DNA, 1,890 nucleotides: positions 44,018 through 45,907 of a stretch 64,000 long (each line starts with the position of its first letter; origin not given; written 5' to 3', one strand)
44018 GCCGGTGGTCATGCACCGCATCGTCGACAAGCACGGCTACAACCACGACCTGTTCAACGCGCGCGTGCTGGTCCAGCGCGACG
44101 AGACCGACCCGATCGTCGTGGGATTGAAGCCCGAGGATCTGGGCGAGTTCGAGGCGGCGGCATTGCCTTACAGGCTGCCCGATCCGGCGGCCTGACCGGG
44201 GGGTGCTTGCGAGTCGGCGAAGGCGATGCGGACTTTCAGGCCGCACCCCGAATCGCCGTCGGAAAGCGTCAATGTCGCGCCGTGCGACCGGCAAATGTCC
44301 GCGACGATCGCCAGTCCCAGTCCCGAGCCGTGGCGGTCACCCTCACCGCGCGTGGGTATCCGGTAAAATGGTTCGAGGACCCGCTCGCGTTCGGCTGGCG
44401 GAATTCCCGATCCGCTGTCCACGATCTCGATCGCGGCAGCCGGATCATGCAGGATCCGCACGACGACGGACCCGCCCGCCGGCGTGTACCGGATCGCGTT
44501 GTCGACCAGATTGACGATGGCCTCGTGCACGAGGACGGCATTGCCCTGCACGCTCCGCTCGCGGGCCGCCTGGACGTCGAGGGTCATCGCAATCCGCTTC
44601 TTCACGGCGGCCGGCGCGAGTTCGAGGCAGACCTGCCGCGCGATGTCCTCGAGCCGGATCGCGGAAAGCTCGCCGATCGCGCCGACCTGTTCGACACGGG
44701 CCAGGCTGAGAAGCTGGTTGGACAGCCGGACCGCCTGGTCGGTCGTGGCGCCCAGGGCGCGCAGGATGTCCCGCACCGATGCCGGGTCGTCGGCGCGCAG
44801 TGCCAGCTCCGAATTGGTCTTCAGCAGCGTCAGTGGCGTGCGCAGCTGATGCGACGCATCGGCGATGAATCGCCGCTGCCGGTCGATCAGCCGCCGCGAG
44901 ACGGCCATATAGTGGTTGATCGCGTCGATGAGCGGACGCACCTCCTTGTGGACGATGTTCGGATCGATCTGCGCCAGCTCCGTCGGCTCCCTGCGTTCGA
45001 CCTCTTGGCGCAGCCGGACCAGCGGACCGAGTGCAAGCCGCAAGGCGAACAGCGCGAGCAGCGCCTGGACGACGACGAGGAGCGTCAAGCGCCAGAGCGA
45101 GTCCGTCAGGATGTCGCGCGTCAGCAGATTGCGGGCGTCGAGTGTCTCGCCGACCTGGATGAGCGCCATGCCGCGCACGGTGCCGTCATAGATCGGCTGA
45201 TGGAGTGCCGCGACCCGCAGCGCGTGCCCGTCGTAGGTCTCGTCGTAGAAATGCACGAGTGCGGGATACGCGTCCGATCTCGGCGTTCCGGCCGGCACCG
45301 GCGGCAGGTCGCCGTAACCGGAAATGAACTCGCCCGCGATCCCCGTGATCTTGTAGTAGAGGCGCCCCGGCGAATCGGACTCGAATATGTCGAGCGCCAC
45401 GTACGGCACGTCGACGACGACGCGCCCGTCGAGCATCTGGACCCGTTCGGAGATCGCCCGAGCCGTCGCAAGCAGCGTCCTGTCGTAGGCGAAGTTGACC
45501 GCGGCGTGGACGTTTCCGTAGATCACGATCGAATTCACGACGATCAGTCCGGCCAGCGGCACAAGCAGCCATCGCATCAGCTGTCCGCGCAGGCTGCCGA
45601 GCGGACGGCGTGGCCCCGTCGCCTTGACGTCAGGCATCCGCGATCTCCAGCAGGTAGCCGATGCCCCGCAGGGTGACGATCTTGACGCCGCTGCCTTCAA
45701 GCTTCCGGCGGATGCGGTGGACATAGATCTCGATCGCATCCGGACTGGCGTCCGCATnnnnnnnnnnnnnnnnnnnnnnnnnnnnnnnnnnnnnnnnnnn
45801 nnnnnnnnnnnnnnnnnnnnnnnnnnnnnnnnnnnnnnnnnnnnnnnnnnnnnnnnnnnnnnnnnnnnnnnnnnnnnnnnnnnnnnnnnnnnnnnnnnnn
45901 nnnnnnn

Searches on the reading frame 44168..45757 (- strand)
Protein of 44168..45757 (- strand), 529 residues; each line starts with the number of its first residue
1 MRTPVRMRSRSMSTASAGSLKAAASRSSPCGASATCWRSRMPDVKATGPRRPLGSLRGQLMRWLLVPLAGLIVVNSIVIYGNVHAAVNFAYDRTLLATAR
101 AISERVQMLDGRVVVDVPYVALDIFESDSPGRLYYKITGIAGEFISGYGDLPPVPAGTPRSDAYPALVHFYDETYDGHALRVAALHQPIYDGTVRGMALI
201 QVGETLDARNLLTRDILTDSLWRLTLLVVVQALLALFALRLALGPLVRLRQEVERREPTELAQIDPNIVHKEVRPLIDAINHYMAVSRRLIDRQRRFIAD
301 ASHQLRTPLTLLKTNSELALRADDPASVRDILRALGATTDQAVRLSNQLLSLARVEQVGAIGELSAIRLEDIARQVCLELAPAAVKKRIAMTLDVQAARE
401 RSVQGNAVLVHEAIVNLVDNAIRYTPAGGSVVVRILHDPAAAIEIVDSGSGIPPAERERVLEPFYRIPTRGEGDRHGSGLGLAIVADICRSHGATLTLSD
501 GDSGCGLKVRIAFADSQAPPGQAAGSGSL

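Call 56: search_protein_families(library=pfam, proteins=[window:44168-45757:-], max_evalue=0.001)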
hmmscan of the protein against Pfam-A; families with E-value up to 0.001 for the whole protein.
window:44168-45757:- (529 aa): 4 families
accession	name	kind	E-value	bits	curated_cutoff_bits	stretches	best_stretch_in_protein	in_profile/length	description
PF08521.16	2CSK_N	-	5.1e-41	140.5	23.2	1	68-216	1-140/140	Two-component sensor kinase N-terminal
PF02518.31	HATPase_c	-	3.4e-20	73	26.4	1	406-511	2-105/111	Histidine kinase-, DNA gyrase B-, and HSP90-like ATPase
PF00512.31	HisKA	-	8.8e-13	48.6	26.9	1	294-357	2-65/66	His Kinase A (phospho-acceptor) domain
PF13581.12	HATPase_c_2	-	3.6e-06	27.5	27.4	1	405-489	31-109/127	Histidine kinase-like ATPase domain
